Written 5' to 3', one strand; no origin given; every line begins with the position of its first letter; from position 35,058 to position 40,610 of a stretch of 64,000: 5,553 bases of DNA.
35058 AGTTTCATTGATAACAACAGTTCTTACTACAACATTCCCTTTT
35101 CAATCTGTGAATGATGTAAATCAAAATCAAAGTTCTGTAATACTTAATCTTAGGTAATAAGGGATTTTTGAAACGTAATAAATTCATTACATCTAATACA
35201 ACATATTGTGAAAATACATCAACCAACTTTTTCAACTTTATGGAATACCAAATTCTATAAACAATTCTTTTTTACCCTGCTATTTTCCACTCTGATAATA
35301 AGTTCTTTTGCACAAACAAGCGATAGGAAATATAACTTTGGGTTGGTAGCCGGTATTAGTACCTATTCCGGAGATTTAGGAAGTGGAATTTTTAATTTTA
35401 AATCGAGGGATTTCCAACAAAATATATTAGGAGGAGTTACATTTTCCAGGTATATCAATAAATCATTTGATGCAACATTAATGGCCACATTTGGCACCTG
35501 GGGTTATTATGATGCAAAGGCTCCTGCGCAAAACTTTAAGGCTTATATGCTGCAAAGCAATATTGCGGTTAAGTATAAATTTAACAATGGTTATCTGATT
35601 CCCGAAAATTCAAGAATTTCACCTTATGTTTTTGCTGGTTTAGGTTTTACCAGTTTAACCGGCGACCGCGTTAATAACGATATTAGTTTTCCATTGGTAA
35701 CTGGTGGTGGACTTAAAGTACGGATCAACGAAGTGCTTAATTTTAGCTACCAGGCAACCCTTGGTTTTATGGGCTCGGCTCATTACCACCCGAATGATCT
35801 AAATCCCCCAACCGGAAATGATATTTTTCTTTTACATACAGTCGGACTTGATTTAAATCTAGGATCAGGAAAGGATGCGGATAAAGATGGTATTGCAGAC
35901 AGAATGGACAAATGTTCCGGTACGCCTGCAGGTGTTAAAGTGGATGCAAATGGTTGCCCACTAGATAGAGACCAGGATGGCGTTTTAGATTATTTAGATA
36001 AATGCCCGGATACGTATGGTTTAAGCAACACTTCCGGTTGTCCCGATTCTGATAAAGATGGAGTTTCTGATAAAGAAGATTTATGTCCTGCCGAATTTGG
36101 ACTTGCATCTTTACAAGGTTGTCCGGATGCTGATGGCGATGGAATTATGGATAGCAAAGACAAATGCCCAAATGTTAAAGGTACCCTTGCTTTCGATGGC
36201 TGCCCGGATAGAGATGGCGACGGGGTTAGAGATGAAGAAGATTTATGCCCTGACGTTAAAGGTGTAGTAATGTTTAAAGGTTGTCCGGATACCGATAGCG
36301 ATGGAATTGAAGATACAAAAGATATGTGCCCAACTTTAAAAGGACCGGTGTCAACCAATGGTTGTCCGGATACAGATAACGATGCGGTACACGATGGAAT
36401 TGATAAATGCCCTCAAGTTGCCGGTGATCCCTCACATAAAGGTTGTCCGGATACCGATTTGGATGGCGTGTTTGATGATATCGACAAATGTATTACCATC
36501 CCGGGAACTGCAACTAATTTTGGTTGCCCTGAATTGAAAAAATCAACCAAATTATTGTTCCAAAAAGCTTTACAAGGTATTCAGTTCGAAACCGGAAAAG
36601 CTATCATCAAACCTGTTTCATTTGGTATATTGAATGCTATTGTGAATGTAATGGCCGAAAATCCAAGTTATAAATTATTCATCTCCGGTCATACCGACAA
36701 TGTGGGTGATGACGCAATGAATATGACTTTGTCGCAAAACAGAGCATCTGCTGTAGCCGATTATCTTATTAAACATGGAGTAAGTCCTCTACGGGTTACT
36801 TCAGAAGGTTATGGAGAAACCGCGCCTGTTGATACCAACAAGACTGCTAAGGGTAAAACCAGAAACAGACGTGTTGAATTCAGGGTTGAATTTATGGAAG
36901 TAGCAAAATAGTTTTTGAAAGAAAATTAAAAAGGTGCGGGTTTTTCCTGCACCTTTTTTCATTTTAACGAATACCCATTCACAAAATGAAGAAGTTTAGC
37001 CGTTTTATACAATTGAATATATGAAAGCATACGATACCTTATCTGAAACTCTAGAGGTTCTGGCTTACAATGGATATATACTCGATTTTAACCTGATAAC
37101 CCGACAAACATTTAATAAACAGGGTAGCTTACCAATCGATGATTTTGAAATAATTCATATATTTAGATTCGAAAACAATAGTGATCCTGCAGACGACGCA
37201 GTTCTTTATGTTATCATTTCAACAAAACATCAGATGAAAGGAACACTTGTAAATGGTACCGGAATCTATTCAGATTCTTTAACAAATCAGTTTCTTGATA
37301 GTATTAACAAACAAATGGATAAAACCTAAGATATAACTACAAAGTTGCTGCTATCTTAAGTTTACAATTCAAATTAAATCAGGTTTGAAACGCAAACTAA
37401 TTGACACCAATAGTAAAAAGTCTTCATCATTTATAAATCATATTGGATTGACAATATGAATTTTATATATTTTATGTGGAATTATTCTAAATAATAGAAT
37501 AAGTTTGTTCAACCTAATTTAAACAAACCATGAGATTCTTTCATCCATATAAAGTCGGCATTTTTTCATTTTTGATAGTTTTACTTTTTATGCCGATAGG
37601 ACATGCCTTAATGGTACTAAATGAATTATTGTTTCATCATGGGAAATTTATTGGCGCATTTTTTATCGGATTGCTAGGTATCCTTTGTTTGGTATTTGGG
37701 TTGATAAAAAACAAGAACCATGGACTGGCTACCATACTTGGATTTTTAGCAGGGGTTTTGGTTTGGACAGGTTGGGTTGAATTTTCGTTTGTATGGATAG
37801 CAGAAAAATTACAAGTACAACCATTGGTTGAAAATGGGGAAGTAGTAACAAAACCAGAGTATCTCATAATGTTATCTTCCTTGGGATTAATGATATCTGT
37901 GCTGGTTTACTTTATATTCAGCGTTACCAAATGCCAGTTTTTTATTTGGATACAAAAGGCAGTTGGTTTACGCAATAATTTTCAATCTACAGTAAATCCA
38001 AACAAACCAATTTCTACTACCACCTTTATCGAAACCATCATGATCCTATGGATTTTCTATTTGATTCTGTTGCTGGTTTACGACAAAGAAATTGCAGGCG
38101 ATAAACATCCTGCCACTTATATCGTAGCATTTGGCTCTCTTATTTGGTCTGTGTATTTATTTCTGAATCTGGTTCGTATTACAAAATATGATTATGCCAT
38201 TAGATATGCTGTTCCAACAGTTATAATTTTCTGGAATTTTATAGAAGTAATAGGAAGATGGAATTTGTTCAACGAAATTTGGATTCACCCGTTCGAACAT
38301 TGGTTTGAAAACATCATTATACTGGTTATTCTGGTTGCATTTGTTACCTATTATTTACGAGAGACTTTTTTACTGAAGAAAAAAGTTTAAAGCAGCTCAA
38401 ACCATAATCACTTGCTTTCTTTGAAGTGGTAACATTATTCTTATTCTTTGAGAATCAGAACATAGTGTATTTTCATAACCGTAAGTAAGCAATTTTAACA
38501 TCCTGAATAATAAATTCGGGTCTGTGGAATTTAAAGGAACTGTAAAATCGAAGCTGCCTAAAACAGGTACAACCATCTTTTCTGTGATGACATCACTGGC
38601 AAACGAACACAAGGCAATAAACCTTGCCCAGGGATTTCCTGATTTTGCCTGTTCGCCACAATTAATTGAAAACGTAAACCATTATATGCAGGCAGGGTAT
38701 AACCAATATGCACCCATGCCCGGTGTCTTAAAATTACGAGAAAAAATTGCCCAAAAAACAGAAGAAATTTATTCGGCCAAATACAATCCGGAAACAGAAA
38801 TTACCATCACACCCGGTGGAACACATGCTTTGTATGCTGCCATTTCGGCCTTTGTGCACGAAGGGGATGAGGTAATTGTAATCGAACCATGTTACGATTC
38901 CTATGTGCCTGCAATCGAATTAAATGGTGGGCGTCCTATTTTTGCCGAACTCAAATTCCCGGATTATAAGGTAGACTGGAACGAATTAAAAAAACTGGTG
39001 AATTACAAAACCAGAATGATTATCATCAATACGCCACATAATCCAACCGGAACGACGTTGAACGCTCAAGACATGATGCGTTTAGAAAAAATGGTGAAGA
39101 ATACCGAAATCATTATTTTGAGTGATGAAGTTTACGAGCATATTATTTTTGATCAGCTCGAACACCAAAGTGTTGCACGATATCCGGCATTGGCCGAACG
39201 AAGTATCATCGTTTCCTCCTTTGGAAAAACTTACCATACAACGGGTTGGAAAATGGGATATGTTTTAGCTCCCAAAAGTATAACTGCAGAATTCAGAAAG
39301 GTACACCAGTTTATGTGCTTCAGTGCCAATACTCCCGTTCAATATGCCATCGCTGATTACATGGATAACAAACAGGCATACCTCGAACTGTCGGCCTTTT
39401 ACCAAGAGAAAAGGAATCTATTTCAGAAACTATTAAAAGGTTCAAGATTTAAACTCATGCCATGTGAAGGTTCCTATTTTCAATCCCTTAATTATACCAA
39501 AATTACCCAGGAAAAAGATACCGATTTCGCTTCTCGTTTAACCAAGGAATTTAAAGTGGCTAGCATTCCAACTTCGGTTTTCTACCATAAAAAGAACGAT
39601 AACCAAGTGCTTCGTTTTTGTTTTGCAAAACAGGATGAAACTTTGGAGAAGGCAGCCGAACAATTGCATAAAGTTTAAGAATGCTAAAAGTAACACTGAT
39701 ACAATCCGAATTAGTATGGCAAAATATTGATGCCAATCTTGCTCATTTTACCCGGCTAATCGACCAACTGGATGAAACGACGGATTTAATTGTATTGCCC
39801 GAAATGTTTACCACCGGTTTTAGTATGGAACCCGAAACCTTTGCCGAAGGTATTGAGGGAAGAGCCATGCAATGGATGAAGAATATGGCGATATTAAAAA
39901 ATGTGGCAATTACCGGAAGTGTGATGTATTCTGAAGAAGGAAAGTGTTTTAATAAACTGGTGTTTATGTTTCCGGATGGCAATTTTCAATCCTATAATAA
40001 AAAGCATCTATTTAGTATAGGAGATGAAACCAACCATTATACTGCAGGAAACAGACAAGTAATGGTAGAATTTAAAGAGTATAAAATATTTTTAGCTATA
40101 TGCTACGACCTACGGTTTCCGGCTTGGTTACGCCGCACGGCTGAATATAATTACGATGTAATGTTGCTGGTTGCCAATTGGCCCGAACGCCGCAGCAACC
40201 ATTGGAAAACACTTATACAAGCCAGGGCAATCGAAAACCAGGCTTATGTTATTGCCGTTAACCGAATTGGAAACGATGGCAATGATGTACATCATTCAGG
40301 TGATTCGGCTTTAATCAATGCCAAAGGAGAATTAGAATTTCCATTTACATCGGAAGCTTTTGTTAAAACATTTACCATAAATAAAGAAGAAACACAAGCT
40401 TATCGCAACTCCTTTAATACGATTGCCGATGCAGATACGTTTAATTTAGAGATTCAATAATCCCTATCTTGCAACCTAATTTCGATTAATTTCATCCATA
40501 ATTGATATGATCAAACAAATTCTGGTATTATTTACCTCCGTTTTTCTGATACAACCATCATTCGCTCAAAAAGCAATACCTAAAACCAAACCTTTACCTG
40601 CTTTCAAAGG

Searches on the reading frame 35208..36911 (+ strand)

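Call 64: search_protein_families(library=pfam, proteins=[window:35208-36911:+])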
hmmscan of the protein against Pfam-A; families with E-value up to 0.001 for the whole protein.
window:35208-36911:+ (567 aa): 3 families
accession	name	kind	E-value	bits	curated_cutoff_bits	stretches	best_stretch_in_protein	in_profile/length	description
PF00691.25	OmpA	-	2.9e-22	79.3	27.2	1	460-554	2-98/98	OmpA family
PF02412.23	TSP_3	-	1.3e-16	60.4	25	0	307-323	15-31/36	Thrombospondin type 3 repeat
PF13505.12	OMP_b-brl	-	2.3e-07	31.6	28.7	1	22-185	2-152/175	Outer membrane protein beta-barrel domain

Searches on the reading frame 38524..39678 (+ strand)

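Call 10: search_protein_families(library=pfam, proteins=[window:38524-39678:+])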
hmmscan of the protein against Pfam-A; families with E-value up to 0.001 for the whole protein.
window:38524-39678:+ (384 aa): 4 families
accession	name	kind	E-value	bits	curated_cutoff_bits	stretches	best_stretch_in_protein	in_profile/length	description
PF00155.27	Aminotran_1_2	-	8.2e-58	196.7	19.7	1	31-381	3-361/361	Aminotransferase class I and II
PF01041.23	DegT_DnrJ_EryC1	-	7e-10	39.1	19.8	1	96-201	45-145/360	DegT/DnrJ/EryC1/StrS aminotransferase family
PF01053.26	Cys_Met_Meta_PP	-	7.3e-09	35.1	27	1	93-204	70-176/381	Cys/Met metabolism PLP-dependent enzyme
PF00266.25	Aminotran_5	-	1.1e-06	28.3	21.5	1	72-203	45-177/371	Aminotransferase class-V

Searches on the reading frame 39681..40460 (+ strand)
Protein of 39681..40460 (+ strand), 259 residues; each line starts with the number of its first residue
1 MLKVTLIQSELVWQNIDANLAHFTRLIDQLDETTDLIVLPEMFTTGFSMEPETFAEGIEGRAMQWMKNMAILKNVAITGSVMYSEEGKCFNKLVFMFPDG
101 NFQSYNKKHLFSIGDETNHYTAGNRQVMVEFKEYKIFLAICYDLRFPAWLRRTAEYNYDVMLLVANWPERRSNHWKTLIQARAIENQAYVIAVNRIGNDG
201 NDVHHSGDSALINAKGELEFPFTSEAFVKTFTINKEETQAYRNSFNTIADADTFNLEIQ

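Call 10: search_protein_families(library=pfam, proteins=[window:39681-40460:+])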
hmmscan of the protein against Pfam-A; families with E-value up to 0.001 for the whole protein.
window:39681-40460:+ (259 aa): 1 family
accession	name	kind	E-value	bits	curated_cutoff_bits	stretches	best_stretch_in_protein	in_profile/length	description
PF00795.27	CN_hydrolase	-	4.5e-35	121.6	23.2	1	3-218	1-230/256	Carbon-nitrogen hydrolase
